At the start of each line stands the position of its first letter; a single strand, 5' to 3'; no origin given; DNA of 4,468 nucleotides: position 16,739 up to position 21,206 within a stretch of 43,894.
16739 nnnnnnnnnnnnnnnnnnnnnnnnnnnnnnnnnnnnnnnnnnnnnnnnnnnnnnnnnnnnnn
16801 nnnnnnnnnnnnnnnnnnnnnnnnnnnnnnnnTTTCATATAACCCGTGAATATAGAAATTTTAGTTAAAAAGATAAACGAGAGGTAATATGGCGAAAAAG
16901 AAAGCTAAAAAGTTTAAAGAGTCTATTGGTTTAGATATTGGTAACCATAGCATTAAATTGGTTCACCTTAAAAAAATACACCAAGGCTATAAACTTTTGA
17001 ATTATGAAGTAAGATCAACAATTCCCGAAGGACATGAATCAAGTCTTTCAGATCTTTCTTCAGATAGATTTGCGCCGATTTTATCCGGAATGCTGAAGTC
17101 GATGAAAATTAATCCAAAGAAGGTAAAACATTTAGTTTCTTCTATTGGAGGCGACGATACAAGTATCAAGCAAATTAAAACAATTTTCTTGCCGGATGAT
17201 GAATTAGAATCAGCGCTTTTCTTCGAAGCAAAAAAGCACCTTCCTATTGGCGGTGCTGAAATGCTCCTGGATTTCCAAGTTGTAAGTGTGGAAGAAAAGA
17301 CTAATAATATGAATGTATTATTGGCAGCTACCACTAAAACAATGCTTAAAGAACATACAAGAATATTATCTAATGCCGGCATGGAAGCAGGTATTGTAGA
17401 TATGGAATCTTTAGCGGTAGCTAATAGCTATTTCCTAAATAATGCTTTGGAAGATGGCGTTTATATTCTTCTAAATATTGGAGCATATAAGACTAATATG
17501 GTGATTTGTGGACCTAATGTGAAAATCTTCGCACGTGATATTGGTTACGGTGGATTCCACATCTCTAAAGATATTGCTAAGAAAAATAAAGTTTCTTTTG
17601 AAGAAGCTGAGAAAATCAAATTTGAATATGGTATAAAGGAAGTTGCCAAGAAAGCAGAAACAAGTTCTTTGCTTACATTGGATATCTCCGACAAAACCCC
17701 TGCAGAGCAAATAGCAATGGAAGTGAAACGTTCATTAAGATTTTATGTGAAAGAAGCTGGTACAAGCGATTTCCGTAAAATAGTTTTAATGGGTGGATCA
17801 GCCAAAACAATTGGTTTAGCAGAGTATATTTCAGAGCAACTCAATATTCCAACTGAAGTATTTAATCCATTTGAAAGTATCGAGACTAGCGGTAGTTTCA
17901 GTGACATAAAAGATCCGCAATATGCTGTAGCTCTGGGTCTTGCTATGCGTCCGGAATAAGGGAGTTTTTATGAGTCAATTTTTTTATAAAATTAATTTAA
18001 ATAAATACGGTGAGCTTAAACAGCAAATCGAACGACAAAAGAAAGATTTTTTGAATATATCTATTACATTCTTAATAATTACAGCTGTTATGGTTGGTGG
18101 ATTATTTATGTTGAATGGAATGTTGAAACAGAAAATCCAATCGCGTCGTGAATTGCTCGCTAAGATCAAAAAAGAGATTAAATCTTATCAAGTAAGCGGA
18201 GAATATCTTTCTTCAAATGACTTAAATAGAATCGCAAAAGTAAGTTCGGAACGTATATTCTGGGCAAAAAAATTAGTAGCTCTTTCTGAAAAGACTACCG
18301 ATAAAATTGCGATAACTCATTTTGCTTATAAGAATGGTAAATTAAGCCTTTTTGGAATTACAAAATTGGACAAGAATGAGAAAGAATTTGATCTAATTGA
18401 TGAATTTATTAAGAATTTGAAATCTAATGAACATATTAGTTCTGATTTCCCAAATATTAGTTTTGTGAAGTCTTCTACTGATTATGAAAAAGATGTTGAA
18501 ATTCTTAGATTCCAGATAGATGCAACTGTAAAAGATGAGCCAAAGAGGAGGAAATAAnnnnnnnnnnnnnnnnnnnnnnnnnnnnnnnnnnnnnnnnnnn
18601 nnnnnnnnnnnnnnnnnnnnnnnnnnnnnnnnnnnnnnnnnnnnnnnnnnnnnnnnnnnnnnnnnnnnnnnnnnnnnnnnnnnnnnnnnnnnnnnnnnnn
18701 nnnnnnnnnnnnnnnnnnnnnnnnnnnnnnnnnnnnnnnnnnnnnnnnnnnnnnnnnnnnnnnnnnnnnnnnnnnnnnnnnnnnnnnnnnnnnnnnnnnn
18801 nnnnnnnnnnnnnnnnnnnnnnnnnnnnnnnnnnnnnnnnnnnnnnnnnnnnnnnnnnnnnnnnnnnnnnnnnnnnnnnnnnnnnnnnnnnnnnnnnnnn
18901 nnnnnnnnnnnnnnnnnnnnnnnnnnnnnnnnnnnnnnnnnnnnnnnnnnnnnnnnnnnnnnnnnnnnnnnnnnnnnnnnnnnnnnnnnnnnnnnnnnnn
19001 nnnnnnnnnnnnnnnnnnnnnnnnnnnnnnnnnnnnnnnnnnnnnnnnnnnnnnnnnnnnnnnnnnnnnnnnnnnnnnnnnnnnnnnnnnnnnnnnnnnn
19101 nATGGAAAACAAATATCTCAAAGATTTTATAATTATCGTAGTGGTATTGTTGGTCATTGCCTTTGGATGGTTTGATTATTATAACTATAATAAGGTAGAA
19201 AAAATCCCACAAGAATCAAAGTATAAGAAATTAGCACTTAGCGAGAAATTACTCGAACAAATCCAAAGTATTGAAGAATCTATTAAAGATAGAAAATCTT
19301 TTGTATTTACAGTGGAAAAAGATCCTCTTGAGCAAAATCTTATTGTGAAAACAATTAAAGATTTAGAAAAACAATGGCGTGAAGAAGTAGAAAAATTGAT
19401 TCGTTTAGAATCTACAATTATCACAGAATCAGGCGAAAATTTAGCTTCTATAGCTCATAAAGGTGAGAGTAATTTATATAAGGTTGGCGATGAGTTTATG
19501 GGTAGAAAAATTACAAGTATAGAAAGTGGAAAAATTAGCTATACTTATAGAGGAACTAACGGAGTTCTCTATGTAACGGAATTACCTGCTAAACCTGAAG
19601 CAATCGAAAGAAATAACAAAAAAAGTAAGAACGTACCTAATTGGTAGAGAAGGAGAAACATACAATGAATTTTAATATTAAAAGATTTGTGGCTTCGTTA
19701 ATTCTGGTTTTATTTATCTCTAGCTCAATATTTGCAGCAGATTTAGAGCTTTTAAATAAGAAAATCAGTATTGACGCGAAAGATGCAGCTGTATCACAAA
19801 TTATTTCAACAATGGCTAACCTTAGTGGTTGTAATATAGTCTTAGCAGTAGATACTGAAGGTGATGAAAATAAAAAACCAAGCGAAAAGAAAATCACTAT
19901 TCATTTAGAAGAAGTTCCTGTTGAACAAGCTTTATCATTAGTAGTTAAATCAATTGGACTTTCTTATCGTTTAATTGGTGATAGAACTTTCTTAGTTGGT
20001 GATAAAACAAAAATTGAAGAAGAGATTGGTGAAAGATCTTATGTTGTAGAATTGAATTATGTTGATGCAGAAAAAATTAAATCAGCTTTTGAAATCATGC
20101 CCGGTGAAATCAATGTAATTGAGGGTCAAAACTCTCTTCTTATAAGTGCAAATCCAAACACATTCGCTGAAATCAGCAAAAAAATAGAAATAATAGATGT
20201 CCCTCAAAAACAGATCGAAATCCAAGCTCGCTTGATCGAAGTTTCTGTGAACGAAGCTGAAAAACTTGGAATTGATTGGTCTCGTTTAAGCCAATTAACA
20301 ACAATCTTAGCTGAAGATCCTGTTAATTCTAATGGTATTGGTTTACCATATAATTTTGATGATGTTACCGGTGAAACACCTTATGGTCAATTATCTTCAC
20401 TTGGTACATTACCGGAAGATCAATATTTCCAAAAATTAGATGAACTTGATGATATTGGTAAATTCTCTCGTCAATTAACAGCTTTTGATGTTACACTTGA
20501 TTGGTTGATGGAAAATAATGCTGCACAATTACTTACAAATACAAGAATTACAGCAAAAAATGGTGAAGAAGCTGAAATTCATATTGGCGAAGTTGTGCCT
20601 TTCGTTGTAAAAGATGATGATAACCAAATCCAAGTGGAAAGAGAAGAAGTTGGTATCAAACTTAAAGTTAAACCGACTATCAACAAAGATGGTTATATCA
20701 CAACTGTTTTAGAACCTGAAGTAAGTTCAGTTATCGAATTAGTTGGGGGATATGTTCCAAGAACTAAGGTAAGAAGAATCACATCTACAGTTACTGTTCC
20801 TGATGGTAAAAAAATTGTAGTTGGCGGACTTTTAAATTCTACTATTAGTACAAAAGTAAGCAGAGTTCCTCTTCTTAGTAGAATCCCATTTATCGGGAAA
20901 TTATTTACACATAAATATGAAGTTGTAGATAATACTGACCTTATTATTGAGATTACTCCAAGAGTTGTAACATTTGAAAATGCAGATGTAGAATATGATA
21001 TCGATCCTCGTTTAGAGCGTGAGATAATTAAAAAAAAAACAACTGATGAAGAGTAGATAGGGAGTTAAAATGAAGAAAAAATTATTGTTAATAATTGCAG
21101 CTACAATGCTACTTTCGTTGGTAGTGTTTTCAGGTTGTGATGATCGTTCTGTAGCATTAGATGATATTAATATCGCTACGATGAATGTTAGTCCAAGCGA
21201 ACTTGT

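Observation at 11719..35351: A complete type IVa pilus machine is fused into one 17-gene string with T9SS-tailed giant surface proteins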

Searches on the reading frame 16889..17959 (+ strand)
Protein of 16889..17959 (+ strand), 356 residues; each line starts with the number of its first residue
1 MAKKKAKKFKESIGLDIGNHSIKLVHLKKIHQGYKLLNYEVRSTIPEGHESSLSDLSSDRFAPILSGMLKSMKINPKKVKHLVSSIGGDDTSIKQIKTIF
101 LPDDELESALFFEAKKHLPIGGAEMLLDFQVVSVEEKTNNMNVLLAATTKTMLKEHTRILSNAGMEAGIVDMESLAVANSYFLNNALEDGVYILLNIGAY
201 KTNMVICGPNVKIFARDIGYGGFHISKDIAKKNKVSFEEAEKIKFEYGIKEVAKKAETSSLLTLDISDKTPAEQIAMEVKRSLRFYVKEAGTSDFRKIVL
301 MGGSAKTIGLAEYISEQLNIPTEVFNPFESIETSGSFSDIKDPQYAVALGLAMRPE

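Call 3: search_protein_families(library=pfam, proteins=[window:16889-17959:+], max_evalue=0.01)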
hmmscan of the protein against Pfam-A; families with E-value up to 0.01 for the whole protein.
window:16889-17959:+ (356 aa): 2 families
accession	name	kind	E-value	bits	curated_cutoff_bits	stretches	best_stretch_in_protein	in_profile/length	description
PF11104.14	PilM_2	-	2.3e-49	168.6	27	1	14-354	1-338/340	Type IV pilus assembly protein PilM;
PF14450.12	FtsA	-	5.3e-17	62.8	31.8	1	194-350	2-127/127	Cell division protein FtsA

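Call 79: find_related_loci(query=A4, collection=genome_contigs, flank=10000)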
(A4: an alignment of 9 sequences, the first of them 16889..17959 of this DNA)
Query A4 (356 aa) in genome_contigs; peptide patterns used: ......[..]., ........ (x = any residue, [..] = any of these).
489 stretches matched a pattern; 170 encode a relative of the query (tblastn E <= 1e-3); the best 80 are kept; 80 distinct loci.
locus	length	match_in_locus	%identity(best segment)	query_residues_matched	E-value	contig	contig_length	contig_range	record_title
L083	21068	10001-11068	86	1-356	0e+0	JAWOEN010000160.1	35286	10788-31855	MAG: Candidatus Cloacimonadales bacterium isolate BLK5-3.bin.22 k191_1776435, whole genome shotgun sequence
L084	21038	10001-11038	71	11-356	7e-174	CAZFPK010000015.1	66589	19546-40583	MAG TPA_asm: uncultured Candidatus Cloacimonadota bacterium isolate SRP077602_co5_585 genome assembly, contig: NODE_1852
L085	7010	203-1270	70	1-356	1e-172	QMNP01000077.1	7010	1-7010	MAG: Candidatus Cloacimonadota bacterium isolate B137_G9 B137_Guay9_scaffold_17269, whole genome shotgun sequence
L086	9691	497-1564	71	1-356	9e-172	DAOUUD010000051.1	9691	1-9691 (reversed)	MAG TPA_asm: Candidatus Cloacimonadota bacterium isolate CSMAG_814 CSMAG_814_k141_516306_length_9691_cov_10.0000, whole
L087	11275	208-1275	71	1-356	1e-171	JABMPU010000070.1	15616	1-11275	MAG: Armatimonadota bacterium isolate bin.262 k141_2507122, whole genome shotgun sequence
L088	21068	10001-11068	70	1-356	1e-171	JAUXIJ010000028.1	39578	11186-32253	MAG: Candidatus Cloacimonadota bacterium isolate CSMAG_2978 CSMAG_2978_k119_255615_length_39578_cov_9.8933, whole genome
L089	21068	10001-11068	70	1-356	6e-171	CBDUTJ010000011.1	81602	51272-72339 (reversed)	MAG TPA_asm: uncultured bacterium isolate SRR22302360_binner13_Refined_49 genome assembly, contig: ERZ25073602.24, whole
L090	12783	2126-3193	69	1-356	3e-170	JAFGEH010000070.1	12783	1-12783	MAG: Candidatus Cloacimonadota bacterium isolate Zod_Metabat.1219 k87_1971122, whole genome shotgun sequence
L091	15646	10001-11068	71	1-356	1e-169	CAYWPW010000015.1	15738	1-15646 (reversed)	MAG TPA_asm: uncultured Candidatus Cloacimonadota bacterium isolate binchicken_co47_198 genome assembly, contig: NODE_26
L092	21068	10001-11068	70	1-356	1e-169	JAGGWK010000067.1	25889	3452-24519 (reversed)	MAG: Candidatus Cloacimonadota bacterium isolate AUK124 PB_MBMC_078_c_000000000086, whole genome shotgun sequence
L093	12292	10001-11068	71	1-356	7e-169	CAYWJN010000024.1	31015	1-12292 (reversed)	MAG TPA_asm: uncultured Candidatus Cloacimonadota bacterium isolate binchicken_co65_20 genome assembly, contig: NODE_593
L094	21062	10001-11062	70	1-356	3e-169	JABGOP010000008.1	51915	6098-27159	MAG: Candidatus Cloacimonadota bacterium isolate co234_bin10 NODE_1325_length_51915_cov_10.075260, whole genome shotgun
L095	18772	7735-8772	71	11-356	1e-168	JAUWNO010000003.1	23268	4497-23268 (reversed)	MAG: Armatimonadota bacterium isolate CSMAG_2426 CSMAG_2426_k141_469857_length_23268_cov_8.9722, whole genome shotgun se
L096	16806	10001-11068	69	1-356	3e-168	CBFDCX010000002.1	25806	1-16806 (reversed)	MAG TPA_asm: uncultured bacterium isolate SRR26215684_binner13_Refined_72 genome assembly, contig: ERZ25073497.357, whol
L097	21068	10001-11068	71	1-356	4e-167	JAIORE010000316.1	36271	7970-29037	MAG: Candidatus Cloacimonadota bacterium isolate SMBSF10 20072_Bin_3_contigs_1_c_000000000129, whole genome shotgun sequ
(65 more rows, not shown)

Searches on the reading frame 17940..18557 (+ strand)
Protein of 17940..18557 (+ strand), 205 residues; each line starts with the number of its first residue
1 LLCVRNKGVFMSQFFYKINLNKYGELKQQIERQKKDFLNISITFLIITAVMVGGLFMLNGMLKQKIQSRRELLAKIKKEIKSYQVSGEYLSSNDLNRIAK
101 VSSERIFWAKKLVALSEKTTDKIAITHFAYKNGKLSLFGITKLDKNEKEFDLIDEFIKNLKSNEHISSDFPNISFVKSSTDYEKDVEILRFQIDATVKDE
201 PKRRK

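Call 3: search_protein_families(library=pfam, proteins=[window:17940-18557:+], max_evalue=0.01)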
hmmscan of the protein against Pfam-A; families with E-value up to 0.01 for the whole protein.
window:17940-18557:+ (205 aa): 1 family
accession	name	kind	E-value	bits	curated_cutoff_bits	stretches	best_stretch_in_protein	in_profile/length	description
PF05137.18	PilN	-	0.0044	17.5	22.8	0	114-196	5-77/78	Fimbrial assembly protein (PilN)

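Call 93: search_protein_families(library=ncbifam, proteins=[window:17940-18557:+], max_evalue=0.00001)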
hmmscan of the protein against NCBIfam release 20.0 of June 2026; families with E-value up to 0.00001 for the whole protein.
window:17940-18557:+ (205 aa): 0 families

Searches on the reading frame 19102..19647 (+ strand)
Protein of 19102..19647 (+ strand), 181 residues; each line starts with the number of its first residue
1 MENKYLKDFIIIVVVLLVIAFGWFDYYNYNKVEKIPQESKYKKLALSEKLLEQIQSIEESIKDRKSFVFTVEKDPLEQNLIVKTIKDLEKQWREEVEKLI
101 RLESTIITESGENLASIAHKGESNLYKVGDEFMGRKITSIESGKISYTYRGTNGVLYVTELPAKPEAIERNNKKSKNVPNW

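Call 3: search_protein_families(library=pfam, proteins=[window:19102-19647:+], max_evalue=0.01)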
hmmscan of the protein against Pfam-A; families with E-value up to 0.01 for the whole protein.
window:19102-19647:+ (181 aa): 1 family
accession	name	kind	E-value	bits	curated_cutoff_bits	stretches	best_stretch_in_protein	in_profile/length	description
PF12729.13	4HB_MCP_1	-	0.0059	16.6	27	1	9-115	10-111/181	Four helix bundle sensory module for signal transduction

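Call 16: search_protein_families(library=ncbifam, proteins=[window:19102-19647:+], max_evalue=0.01)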
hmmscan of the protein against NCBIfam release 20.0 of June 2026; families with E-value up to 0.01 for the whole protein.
window:19102-19647:+ (181 aa): 2 families
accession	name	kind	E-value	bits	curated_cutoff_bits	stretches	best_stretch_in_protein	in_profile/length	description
NF041515.1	GspC_delta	equivalog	0.00055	19.8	150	1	94-175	97-180/311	type II secretion system protein GspC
NF047981.1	RC1041_fam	subfamily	0.0047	16.6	90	0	9-34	23-48/57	RC1041 family protein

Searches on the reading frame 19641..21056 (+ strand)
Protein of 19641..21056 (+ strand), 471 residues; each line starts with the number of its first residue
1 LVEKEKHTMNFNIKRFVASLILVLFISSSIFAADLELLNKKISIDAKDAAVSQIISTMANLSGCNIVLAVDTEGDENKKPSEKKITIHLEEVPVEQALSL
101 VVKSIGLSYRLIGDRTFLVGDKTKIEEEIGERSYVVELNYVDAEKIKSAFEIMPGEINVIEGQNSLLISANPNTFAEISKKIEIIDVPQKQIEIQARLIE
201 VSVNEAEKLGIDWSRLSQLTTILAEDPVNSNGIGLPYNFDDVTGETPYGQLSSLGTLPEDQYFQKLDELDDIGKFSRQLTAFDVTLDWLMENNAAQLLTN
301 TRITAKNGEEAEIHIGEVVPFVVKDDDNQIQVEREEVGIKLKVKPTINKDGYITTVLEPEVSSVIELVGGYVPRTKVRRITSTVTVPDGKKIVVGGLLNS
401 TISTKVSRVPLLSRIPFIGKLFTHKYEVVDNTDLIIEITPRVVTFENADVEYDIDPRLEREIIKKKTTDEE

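Call 3: search_protein_families(library=pfam, proteins=[window:19641-21056:+], max_evalue=0.01)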
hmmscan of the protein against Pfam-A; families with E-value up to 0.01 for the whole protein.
window:19641-21056:+ (471 aa): 3 families
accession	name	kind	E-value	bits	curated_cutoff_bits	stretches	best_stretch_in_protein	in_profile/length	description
PF00263.26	Secretin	-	3.4e-37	128.1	27.5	1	289-443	2-168/169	Bacterial type II and III secretion system protein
PF07660.19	STN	-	7.6e-09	35.7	28.4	1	83-121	14-51/52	Secretin and TonB N terminus short domain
PF03958.22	Secretin_N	-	3.9e-05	24.2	28.2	1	135-191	3-69/69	Bacterial type II/III secretion system short domain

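Call 93: search_protein_families(library=ncbifam, proteins=[window:19641-21056:+], max_evalue=0.00001)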
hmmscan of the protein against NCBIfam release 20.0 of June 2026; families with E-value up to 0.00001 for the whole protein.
window:19641-21056:+ (471 aa): 8 families
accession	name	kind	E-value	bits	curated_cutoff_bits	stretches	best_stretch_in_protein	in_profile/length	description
TIGR02517.1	type_II_gspD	equivalog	7.9e-50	169.9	351.35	1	151-444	296-591/600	type II secretion system secretin GspD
TIGR02515.1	IV_pilus_PilQ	subfamily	9.3e-49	166.5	284.35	1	39-443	1-427/428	type IV pilus secretin PilQ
TIGR02519.1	pilus_MshL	equivalog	5e-32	111.1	250.2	1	165-443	9-290/290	pilus (MSHA type) biogenesis protein MshL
NF010083.0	PRK13568.1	equivalog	7.4e-27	94.2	554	2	283-443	253-417/419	DNA uptake porin HofQ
NF007851.2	PRK10560.1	exception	4.4e-25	88.3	598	2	14-214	2-203/412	DNA uptake porin HofQ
TIGR02516.1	type_III_yscC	equivalog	9.9e-21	73.8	238.45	1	101-443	147-461/463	type III secretion system outer membrane ring subunit SctC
NF042912.1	Amuc_1098_fam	equivalog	2.9e-19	68.6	750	1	377-443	730-796/805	Amuc_1098 family type IV pilus outer membrane protein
NF011873.0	PRK15346.1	equivalog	9.1e-12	44.4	524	0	163-216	244-297/499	EscC/YscC/HrcC family type III secretion system outer membrane ring protein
